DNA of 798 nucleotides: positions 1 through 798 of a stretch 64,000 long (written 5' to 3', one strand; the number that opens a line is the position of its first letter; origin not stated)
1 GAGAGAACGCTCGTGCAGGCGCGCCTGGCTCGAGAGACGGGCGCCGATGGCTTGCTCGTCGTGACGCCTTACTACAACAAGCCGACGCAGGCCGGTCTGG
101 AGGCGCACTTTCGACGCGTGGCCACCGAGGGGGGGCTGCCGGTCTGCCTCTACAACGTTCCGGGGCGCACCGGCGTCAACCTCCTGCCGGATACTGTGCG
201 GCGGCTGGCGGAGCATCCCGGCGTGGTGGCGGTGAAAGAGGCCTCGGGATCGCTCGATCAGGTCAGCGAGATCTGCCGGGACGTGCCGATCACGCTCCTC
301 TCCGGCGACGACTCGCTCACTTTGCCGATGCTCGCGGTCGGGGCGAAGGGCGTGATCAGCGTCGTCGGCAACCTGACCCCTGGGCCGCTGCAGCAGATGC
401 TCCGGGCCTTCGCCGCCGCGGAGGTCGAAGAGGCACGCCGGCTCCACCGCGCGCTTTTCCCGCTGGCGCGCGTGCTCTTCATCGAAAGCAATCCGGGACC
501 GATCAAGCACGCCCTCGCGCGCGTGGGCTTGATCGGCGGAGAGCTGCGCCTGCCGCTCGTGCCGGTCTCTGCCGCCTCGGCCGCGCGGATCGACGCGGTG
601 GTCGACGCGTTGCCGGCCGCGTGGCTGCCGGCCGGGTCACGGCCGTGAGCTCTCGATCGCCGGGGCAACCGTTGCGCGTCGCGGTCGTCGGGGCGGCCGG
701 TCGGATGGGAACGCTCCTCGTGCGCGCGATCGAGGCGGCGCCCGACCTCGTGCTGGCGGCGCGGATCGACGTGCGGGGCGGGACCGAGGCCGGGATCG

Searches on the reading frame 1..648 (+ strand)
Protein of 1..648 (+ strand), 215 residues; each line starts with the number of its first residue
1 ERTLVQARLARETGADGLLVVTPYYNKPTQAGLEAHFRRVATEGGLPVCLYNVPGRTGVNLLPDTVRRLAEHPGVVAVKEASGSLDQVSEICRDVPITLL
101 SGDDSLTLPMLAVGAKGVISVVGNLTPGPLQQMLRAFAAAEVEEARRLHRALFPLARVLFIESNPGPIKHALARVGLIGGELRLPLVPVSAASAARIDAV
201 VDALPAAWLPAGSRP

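Call 52: search_protein_families(library=pfam, proteins=[window:1-648:+], max_evalue=0.001)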
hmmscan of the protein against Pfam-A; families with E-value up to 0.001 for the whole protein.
window:1-648:+ (215 aa): 1 family
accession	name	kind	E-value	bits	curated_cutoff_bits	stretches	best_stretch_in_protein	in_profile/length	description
PF00701.28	DHDPS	-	8.1e-58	195.9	22.1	1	7-202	89-287/289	Dihydrodipicolinate synthetase family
